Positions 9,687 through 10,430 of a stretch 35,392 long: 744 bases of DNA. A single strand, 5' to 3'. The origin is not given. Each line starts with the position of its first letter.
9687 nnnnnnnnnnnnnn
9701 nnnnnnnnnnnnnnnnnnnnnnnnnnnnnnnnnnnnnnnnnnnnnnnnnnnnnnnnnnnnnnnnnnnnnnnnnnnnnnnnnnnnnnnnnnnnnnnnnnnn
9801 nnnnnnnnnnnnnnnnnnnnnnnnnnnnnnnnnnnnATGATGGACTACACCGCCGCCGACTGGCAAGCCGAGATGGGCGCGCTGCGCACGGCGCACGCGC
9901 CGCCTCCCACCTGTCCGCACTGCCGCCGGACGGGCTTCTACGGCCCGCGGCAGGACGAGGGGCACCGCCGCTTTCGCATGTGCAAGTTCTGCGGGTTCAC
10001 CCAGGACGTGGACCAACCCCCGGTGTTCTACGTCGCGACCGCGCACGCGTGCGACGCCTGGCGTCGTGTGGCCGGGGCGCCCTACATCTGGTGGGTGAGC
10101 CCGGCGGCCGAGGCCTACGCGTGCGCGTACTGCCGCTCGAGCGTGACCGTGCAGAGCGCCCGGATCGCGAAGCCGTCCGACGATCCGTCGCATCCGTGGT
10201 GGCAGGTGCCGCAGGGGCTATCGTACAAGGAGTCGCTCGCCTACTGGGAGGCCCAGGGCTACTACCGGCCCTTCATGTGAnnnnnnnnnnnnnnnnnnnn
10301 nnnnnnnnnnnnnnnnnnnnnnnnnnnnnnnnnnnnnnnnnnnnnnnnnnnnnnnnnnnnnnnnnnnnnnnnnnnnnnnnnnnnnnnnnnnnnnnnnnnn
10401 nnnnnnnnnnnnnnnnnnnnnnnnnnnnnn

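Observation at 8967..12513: Candidate uncharacterised trans-envelope module: Zn-ribbon protein / secreted S1 protease with novel C-terminal domain / FHA-multipass membrane protein, preceded by a membrane LAS-like peptidase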

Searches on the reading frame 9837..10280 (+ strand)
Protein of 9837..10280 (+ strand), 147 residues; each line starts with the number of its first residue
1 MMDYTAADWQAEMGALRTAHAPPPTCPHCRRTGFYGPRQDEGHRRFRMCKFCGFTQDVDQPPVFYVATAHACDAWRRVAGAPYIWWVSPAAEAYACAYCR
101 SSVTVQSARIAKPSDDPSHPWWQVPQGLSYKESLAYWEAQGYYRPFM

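Call 5: search_protein_families(library=pfam, proteins=[window:9837-10280:+], max_evalue=0.1)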
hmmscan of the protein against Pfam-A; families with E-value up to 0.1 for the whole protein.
window:9837-10280:+ (147 aa): 3 families
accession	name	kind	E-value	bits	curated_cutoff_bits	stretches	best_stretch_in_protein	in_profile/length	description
PF21349.2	RUBY_RBDX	-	0.0053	16.6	26.5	0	49-62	3-16/30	Rubrerythrin, rubredoxin-like domain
PF24921.1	RING_XB3-XBAT31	-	0.049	14.1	50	0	18-31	40-53/57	E3 ubiquitin-protein ligase XB3/XBAT31 RING finger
PF14354.12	Lar_restr_allev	-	0.077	13.7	28.6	0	26-75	6-54/58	Restriction alleviation protein Lar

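Call 6: search_protein_families(library=ncbifam, proteins=[window:9837-10280:+], max_evalue=0.1)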
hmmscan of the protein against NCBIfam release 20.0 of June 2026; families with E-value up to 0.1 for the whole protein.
window:9837-10280:+ (147 aa): 1 family
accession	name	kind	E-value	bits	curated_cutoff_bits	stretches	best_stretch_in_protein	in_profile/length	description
TIGR01384.1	TFS_arch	equivalog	0.055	14.2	64.75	0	25-55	63-96/101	transcription factor S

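Call 8: search_protein_families(library=padloc, proteins=[window:9837-10280:+], max_evalue=0.01)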
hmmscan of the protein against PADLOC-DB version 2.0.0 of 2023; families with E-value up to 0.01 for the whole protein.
window:9837-10280:+ (147 aa): 0 families

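Call 19: find_homologous_proteins(query=window:9837-10277:+, max_evalue=0.001)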
Query window:9837-10277:+ (147 aa): 17 proteins with E <= 0.001 among 25 candidates.
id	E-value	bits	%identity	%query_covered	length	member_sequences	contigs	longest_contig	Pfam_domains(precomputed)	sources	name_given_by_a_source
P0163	1.1e-95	336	96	100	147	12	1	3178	-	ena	-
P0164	5.2e-54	201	58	100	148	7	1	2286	-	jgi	jgi:hypothetical protein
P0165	3.6e-53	198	59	100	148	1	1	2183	-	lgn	-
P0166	2.6e-47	179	55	97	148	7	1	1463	-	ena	-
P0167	4.4e-41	159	48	98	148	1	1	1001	-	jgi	jgi:hypothetical protein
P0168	2.2e-40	156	48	99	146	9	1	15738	-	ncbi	-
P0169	9.8e-38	148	48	92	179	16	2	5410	-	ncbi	-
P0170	4.4e-37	146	51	88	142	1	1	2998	-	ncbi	-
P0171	8.8e-37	145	46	99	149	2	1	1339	-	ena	-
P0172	2.3e-34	137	45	95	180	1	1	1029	-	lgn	-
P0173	6.4e-34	135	53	79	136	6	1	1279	-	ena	-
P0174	1.6e-33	134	45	92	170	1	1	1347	-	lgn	-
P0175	5.3e-33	132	45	93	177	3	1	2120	-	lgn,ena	-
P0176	4.4e-32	129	44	92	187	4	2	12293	-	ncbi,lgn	-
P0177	9.3e-32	128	44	92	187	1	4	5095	-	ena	-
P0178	4.4e-30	123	48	84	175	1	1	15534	-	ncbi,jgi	jgi:hypothetical protein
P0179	7.3e-30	122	46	93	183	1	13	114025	-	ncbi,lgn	-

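Call 20: find_encoding_contigs(protein=P0179, flank=5000, max_places=3)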
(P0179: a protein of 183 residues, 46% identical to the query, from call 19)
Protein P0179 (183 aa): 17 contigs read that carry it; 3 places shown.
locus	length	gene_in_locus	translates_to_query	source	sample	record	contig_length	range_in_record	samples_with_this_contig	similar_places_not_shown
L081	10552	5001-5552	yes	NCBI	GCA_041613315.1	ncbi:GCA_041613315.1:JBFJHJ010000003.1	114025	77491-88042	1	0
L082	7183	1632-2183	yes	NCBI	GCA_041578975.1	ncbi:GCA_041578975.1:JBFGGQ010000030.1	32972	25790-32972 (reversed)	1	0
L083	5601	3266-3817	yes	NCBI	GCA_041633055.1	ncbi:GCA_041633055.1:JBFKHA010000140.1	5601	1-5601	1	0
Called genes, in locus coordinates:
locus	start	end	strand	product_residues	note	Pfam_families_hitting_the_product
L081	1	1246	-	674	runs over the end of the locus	PF00989:PAS, PF13188:PAS_8, PF08448:PAS_4, PF13426:PAS_9, PF08448:PAS_4, PF00512:HisKA, PF02518:HATPase_c, PF00072:Response_reg, +2 more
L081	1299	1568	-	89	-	-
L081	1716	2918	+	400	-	PF00144:Beta-lactamase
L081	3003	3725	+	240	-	-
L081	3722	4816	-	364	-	PF13620:CarboxypepD_reg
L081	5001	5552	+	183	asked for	-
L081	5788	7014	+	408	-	PF00180:Iso_dh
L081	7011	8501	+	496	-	PF02789:Peptidase_M17_N, PF00883:Peptidase_M17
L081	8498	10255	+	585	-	PF07715:Plug (weak)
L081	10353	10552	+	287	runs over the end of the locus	PF03755:YicC-like_N, PF08340:YicC-like_C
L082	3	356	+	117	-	?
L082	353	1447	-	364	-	PF13620:CarboxypepD_reg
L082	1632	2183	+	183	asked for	-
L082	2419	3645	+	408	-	PF00180:Iso_dh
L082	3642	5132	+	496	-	PF02789:Peptidase_M17_N, PF00883:Peptidase_M17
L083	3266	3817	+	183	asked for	-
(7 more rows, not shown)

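Call 21: find_encoding_contigs(protein=P0168, flank=5000, max_places=2)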
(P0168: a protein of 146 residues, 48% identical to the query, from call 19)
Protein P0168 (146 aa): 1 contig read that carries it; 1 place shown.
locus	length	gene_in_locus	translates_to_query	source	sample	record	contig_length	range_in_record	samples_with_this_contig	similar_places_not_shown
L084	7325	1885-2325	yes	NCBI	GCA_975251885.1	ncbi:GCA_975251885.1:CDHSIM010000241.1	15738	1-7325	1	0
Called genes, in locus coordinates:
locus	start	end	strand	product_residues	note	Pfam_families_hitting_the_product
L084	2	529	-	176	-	?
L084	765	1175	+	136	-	-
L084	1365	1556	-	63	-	-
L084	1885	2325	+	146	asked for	-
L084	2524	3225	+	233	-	PF14329:DUF4386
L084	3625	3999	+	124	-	PF00903:Glyoxalase (weak)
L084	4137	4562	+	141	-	-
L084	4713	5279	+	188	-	-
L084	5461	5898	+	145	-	PF08570:DUF1761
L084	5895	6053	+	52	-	-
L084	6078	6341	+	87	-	-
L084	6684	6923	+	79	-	-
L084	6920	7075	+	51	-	-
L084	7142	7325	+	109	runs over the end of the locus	-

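Call 22: find_encoding_contigs(protein=P0178, flank=5000, max_places=2)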
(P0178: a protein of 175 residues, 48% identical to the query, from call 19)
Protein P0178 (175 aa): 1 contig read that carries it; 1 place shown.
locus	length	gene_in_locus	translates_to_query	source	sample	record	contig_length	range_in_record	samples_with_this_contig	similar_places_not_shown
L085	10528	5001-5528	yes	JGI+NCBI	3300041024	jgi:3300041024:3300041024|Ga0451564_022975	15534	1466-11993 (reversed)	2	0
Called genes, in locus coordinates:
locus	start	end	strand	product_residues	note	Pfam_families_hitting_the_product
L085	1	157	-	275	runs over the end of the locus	PF05138:PaaA_PaaC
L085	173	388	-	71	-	PF06243:PaaB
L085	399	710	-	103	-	PF01883:FeS_assembly_P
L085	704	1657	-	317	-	PF05138:PaaA_PaaC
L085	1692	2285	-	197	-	PF00440:TetR_N, PF17932:TetR_C_24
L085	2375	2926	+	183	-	PF04542:Sigma70_r2, PF08281:Sigma70_r4_2, PF04545:Sigma70_r4 (weak)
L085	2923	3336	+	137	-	-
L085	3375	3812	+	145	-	-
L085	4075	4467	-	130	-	-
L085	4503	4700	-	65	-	-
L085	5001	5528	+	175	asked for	-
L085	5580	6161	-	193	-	-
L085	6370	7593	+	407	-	PF00180:Iso_dh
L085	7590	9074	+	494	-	PF02789:Peptidase_M17_N, PF00883:Peptidase_M17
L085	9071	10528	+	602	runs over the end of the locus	PF07715:Plug (faint)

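Call 30: search_solved_structures(query=window:9837-10277:+, max_evalue=10)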
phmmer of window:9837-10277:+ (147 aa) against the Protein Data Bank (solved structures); distinct sequences matched with E-value up to 10: 7.
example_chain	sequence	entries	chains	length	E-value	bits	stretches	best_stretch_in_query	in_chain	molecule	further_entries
9eh1_I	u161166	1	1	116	0.43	13.9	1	26-102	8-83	DNA-directed RNA polymerase II subunit RPB9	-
28jc_I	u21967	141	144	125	0.51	13.6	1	26-102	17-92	DNA-directed RNA polymerase II subunit RPB9 | RPB9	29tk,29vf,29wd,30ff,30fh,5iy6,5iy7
2jvm_A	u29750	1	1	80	0.55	13.5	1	57-112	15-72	Uncharacterized protein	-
5flm_I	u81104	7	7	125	0.57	13.4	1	26-102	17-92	DNA-DIRECTED RNA POLYMERASE II SUBUNIT RPB9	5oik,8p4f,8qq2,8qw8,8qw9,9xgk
9mu7_I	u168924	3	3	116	0.61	13.4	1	26-102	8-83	DNA-directed RNA polymerase II subunit RPB9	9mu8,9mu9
4yj0_A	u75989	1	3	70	0.8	13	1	24-53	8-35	Doublesex- and mab-3-related transcription factor 1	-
1lpv_A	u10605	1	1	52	4.8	10.5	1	22-53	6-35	Doublesex protein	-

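Call 61: search_protein_families(library=pfam, proteins=[window:9837-10277:+], max_evalue=10)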
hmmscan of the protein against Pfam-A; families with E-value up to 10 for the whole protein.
window:9837-10277:+ (147 aa): 6 families
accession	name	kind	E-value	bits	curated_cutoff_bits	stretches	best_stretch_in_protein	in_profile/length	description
PF21349.2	RUBY_RBDX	-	0.0053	16.6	26.5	2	49-62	3-16/30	Rubrerythrin, rubredoxin-like domain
PF24921.1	RING_XB3-XBAT31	-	0.049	14.1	50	1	18-31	40-53/57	E3 ubiquitin-protein ligase XB3/XBAT31 RING finger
PF14354.12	Lar_restr_allev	-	0.077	13.7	28.6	1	26-75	6-54/58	Restriction alleviation protein Lar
PF07282.18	Cas12f1-like_TNB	-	0.21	12.2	26.3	1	25-59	30-53/60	Cas12f1-like, TNB domain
PF12760.12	Zn_ribbon_IS1595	-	0.65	10.4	25.4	1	24-53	19-44/46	Transposase zinc-ribbon domain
PF08792.16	A2L_zn_ribbon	-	3.7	7.8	22.9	1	48-56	23-31/33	A2L zinc ribbon domain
